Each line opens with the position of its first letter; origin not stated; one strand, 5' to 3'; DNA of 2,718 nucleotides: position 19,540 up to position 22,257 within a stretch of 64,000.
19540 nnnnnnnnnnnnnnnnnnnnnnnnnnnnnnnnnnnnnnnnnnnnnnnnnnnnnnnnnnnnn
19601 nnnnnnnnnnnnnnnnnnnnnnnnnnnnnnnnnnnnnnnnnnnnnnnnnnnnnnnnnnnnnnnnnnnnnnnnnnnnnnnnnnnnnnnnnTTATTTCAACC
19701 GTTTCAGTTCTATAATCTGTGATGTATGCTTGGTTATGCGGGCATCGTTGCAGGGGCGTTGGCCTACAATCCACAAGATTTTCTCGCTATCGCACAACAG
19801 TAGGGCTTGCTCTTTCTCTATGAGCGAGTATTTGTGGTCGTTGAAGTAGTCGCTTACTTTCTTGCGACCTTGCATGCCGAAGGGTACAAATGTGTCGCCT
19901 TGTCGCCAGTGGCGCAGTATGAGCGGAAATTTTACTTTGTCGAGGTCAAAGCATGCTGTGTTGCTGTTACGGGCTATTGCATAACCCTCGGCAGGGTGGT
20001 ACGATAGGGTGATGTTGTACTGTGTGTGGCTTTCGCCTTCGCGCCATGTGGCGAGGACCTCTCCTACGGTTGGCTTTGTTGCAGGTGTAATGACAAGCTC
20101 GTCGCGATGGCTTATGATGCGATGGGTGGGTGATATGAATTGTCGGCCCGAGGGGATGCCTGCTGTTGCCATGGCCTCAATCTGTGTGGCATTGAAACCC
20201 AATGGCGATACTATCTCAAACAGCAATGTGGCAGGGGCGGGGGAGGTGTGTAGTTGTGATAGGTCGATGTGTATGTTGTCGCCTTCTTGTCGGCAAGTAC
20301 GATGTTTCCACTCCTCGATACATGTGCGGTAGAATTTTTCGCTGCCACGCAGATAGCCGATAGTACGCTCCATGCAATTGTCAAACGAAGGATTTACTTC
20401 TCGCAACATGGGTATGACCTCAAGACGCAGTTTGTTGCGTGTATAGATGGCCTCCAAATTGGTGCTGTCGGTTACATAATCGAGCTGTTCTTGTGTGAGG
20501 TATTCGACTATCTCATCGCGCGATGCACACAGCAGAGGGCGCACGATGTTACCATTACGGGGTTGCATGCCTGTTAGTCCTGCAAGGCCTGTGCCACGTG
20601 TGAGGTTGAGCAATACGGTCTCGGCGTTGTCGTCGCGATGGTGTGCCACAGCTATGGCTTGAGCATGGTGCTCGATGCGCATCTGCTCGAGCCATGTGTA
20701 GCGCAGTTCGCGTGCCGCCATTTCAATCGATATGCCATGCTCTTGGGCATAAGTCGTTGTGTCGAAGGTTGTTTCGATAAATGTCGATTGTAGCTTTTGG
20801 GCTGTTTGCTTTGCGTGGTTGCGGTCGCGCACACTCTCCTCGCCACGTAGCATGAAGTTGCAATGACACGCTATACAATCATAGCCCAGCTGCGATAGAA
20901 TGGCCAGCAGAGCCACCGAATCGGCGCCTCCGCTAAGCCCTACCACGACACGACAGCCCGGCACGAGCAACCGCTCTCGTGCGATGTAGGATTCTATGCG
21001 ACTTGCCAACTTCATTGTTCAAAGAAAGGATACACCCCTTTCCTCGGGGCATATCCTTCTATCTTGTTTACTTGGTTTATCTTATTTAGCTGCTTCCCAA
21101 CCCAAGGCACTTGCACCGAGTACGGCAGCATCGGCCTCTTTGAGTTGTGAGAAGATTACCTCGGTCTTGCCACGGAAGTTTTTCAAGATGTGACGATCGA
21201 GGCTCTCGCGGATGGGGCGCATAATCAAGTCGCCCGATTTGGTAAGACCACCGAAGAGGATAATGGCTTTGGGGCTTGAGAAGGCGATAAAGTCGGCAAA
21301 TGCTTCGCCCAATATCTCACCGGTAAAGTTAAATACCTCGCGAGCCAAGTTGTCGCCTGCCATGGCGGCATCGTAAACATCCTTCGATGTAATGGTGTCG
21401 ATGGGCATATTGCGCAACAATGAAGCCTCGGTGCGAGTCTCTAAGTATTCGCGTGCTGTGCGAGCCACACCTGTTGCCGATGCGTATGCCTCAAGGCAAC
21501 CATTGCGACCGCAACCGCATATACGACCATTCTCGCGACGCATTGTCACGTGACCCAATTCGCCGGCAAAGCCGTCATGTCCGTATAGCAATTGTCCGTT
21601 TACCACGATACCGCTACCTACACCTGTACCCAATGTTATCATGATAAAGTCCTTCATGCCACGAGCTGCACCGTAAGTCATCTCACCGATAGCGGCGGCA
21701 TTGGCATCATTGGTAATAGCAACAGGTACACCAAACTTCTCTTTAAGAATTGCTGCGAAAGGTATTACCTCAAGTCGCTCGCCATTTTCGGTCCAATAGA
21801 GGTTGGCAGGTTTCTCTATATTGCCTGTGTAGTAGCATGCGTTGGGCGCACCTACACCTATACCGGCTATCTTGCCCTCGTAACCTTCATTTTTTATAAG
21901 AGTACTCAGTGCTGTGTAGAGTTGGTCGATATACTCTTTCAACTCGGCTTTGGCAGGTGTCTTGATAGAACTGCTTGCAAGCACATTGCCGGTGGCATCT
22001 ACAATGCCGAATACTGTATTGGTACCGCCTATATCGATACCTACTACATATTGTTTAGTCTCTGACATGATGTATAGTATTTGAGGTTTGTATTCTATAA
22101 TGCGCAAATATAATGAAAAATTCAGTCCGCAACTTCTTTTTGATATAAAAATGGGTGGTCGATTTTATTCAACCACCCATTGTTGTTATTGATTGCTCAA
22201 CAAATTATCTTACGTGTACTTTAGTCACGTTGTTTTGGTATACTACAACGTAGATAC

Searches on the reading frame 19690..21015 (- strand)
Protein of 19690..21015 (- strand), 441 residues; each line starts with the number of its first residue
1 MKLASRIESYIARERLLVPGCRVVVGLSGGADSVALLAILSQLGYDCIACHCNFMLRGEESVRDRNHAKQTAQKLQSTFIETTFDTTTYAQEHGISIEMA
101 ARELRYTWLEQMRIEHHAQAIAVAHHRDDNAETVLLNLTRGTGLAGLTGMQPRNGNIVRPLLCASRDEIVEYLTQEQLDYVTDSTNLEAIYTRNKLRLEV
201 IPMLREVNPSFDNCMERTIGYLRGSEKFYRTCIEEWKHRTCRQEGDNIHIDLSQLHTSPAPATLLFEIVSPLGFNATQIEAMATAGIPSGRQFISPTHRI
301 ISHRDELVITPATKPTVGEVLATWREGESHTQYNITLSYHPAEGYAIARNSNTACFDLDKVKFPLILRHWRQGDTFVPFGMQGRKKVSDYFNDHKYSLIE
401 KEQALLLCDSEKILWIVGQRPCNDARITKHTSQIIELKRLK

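Call 12: search_protein_families(library=pfam, proteins=[window:19690-21015:-])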
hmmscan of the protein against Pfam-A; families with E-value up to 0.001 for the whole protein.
window:19690-21015:- (441 aa): 4 families
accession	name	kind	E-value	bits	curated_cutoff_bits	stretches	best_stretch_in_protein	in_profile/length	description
PF01171.26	ATP_bind_3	-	3.1e-48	164.4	27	1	23-198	2-181/182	PP-loop family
PF11734.13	TilS_C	-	3.8e-06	26.6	22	1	366-432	2-68/74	TilS substrate C-terminal domain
PF03483.22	B3_4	-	0.00044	20.3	29.3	0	354-435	54-121/174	B3/4 domain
PF06508.19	QueC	-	0.00052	20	22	0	23-81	2-59/210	Queuosine biosynthesis protein QueC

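Call 91: list_cluster_members(proteins=[L013:2282-3625:+, L010:3884-5056:+, L011:3712-5004:+, L012:4694-6607:-, L007:3788-4993:-, L008:3579-5621:-, window:19690-21015:-, L011:5819-6682:-, L010:2700-3470:+, L027:1501-2049:+])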
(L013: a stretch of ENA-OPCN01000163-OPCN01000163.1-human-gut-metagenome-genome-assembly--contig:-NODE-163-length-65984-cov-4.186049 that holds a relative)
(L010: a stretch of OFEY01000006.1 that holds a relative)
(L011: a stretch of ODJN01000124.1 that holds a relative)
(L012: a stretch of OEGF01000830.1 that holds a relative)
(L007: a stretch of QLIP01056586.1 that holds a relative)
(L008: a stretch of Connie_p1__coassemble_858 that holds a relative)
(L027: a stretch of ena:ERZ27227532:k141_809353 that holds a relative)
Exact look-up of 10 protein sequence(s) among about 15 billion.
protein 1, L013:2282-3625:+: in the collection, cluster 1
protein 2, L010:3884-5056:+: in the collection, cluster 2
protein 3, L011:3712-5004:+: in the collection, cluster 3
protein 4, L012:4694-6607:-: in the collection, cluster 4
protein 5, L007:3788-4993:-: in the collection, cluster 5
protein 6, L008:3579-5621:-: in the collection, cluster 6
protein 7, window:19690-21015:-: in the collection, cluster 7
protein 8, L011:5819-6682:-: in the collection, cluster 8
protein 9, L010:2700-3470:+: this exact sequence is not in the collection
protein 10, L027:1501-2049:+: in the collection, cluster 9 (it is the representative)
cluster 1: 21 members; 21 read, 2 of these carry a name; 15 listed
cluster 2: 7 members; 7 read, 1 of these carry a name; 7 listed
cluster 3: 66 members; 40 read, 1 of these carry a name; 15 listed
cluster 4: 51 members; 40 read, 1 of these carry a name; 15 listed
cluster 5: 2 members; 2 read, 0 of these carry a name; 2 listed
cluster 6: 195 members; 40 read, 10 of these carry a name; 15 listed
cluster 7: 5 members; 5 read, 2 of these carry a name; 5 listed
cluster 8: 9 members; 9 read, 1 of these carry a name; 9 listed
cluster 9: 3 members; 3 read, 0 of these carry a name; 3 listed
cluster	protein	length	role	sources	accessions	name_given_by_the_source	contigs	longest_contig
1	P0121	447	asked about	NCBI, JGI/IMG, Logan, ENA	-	trigger factor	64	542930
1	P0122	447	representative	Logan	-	-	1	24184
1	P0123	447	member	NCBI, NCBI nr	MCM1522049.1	MAG: hypothetical protein NC039_05285 [Muribaculaceae bacterium] | hypothetical protein [Muribaculaceae bacterium]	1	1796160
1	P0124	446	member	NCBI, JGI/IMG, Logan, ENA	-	-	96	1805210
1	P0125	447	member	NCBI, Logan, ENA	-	-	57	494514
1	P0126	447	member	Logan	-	-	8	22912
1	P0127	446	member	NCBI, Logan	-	-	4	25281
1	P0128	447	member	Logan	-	-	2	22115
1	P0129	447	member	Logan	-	-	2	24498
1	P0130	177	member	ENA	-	-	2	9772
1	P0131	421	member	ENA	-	-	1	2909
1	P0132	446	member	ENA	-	-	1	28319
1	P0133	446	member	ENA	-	-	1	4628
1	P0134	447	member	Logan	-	-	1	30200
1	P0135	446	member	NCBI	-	-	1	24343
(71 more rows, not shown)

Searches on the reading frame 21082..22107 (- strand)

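Call 88: search_protein_families(library=pfam, proteins=[window:21082-22107:-], max_evalue=0.001)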
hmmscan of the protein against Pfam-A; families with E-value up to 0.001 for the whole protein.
window:21082-22107:- (341 aa): 2 families
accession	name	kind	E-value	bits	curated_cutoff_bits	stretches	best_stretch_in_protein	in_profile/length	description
PF00480.26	ROK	-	7.2e-64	216.6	22.9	1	22-335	2-290/294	ROK family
PF02685.22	Glucokinase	-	9.3e-06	25.3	22.1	1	25-193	4-165/314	Glucokinase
